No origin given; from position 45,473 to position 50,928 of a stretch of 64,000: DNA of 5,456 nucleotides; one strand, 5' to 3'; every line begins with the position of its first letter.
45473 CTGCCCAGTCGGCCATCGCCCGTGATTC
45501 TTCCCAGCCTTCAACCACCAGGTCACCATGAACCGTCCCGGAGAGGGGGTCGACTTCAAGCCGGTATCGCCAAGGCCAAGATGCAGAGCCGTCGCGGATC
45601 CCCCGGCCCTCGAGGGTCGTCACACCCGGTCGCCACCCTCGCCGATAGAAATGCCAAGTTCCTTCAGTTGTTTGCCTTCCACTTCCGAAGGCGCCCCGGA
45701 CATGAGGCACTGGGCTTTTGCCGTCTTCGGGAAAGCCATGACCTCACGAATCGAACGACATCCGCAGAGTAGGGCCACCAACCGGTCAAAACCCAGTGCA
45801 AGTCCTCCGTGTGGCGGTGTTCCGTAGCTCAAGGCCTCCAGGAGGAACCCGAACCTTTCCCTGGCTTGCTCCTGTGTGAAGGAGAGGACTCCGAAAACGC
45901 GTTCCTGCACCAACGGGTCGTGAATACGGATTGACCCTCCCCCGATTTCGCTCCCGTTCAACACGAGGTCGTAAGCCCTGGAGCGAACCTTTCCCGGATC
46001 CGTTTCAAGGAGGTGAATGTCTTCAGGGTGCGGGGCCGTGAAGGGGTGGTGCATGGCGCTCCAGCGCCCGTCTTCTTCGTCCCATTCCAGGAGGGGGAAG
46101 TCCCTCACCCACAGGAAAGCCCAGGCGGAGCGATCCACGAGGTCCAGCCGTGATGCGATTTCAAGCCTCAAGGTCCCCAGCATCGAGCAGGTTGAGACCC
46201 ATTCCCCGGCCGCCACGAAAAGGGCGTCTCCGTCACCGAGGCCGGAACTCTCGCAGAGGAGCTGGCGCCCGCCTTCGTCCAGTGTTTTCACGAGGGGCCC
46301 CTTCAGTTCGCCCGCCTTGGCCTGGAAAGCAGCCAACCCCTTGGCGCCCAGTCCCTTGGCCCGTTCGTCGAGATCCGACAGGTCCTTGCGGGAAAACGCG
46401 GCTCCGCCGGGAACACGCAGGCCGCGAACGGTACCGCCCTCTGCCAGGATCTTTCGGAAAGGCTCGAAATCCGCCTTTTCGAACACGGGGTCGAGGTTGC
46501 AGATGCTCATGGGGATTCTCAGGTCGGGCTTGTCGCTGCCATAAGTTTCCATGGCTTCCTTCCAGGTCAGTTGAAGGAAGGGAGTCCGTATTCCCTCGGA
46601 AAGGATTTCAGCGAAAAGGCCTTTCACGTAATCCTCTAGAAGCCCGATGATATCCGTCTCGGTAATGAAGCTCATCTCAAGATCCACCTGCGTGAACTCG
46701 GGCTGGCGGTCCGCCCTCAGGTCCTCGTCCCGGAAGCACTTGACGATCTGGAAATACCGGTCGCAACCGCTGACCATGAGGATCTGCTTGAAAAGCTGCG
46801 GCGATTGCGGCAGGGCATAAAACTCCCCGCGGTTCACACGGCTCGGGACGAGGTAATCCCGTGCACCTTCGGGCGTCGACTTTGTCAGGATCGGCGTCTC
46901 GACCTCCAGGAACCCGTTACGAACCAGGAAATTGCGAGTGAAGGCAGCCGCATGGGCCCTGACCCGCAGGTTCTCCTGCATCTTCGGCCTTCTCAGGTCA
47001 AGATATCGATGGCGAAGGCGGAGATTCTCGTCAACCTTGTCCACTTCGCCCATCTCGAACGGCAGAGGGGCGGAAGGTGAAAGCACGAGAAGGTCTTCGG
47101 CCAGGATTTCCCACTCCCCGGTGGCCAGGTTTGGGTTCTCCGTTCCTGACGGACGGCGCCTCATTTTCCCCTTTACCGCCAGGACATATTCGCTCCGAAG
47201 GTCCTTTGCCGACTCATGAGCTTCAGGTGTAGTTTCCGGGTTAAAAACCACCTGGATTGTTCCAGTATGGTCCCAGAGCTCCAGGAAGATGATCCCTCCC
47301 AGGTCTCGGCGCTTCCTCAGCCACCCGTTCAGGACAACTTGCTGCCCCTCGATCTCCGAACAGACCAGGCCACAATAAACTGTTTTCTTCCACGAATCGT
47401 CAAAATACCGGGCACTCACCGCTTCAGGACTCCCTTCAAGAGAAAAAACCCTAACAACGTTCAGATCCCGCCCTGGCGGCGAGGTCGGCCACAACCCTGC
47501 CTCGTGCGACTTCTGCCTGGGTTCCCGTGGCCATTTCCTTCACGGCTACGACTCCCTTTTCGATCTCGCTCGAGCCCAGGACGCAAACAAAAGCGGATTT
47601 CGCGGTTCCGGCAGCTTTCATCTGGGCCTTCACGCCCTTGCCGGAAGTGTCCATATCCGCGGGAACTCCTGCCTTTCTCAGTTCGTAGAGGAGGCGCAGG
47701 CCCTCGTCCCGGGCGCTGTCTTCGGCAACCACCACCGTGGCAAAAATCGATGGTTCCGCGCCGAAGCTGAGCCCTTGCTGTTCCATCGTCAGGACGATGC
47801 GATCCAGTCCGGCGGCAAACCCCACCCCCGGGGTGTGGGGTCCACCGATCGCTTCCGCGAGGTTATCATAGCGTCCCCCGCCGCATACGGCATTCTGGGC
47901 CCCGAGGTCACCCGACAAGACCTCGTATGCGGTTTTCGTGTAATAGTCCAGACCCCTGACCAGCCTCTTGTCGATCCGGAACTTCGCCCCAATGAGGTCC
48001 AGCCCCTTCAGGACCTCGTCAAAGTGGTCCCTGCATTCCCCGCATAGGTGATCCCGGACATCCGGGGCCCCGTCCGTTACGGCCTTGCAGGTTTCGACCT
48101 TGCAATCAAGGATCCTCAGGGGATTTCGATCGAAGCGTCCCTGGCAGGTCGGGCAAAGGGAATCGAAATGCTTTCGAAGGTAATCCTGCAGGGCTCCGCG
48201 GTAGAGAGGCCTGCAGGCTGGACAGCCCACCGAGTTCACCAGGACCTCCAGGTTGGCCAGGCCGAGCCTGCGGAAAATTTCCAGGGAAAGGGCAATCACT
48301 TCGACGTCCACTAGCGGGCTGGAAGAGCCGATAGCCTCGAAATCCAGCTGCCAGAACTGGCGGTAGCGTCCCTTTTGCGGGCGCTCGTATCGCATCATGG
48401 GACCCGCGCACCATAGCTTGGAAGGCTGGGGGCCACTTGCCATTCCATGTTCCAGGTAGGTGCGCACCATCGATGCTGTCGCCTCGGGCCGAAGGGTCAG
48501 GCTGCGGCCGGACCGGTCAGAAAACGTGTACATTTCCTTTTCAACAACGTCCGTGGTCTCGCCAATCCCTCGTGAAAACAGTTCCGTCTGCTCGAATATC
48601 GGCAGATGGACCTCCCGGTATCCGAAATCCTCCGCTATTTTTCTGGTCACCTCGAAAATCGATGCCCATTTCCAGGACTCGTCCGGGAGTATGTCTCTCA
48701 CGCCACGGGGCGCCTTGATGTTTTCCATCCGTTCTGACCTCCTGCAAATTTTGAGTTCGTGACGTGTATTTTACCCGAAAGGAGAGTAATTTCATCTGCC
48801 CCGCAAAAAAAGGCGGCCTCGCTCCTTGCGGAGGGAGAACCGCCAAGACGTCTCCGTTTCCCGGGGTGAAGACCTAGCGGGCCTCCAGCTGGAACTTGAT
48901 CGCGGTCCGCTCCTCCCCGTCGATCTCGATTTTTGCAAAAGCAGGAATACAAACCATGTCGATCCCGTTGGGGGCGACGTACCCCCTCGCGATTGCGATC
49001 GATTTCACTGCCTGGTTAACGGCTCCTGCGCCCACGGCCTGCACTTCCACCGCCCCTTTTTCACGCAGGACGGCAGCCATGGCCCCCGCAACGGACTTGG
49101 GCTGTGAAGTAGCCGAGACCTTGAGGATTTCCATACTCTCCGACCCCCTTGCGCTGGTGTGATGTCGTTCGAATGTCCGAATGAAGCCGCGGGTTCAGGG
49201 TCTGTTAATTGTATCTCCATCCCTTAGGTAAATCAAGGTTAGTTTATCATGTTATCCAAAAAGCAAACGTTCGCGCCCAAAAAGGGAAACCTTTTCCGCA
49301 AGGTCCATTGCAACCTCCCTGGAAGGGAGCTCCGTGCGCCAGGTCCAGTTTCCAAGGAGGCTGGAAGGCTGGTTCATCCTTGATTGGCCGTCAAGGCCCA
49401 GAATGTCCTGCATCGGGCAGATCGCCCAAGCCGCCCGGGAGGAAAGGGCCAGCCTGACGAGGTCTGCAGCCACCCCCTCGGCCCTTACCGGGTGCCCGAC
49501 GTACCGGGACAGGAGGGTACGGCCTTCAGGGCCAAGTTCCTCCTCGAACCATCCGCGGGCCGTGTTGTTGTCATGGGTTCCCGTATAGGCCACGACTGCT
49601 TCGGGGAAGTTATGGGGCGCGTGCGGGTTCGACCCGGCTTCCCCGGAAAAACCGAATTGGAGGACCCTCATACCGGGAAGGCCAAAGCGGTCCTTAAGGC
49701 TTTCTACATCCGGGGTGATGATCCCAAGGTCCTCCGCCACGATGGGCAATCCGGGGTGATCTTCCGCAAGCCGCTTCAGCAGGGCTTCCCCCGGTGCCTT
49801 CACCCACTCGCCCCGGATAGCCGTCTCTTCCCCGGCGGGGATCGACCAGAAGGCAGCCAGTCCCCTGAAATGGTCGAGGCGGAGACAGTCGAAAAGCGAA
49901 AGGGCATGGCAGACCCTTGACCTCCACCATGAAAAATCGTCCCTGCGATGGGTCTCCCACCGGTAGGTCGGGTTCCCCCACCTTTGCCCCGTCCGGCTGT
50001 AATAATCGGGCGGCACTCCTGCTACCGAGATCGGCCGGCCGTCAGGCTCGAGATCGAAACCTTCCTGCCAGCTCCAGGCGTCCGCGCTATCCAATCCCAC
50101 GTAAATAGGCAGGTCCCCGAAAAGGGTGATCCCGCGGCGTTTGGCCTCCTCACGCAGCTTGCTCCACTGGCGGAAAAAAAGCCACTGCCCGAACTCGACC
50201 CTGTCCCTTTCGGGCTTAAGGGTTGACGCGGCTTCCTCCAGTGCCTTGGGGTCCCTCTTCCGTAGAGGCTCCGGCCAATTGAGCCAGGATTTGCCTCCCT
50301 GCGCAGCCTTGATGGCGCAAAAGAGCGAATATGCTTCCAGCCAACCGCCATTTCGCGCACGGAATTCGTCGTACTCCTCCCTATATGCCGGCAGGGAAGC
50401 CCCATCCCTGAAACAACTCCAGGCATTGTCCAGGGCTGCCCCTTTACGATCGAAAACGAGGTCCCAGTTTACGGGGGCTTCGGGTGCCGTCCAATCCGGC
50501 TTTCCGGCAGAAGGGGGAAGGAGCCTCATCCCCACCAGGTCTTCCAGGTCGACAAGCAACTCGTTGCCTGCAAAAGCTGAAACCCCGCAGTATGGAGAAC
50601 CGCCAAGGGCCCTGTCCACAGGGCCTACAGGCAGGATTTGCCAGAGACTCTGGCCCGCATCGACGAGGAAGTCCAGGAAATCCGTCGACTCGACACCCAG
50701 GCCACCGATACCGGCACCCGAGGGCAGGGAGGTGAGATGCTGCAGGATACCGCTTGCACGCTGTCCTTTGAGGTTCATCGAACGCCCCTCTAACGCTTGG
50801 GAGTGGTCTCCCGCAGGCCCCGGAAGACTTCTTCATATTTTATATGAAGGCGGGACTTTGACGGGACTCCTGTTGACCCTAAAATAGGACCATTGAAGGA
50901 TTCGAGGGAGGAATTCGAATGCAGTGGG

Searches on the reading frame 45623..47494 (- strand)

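Call 25: search_protein_families(library=pfam, proteins=[window:45623-47494:-], max_evalue=0.00001)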
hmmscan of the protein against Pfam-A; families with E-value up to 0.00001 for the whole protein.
window:45623-47494:- (624 aa): 3 families
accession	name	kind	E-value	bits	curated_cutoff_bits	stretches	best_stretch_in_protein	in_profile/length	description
PF00152.25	tRNA-synt_2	-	3.2e-119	398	25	1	155-591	1-307/308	tRNA synthetases class II (D, K and N)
PF02938.19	GAD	-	7.7e-18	65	23.4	1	346-438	1-94/95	GAD domain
PF01336.31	tRNA_anti-codon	-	7.7e-16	58.2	27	1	53-137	1-74/75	OB-fold nucleic acid binding domain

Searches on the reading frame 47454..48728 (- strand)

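Call 25: search_protein_families(library=pfam, proteins=[window:47454-48728:-], max_evalue=0.00001)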
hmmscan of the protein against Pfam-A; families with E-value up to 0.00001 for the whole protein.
window:47454-48728:- (425 aa): 3 families
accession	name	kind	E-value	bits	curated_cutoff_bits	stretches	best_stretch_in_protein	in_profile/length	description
PF13393.11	tRNA-synt_His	-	2.8e-44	152.1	25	1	9-311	1-308/308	Histidyl-tRNA synthetase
PF00587.30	tRNA-synt_2b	-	4.4e-13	50.1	29.3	1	67-295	1-146/179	tRNA synthetase class II core domain (G, H, P, S and T)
PF03129.25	HGTP_anticodon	-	4.5e-11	43.2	21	1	332-416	4-91/94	Anticodon binding domain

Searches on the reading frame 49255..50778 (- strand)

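Call 25: search_protein_families(library=pfam, proteins=[window:49255-50778:-], max_evalue=0.00001)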
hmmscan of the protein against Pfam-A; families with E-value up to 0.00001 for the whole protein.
window:49255-50778:- (508 aa): 1 family
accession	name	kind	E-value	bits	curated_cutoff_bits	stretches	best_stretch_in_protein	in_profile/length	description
PF02446.23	Glyco_hydro_77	-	9.4e-153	509.8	25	1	14-483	2-460/465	4-alpha-glucanotransferase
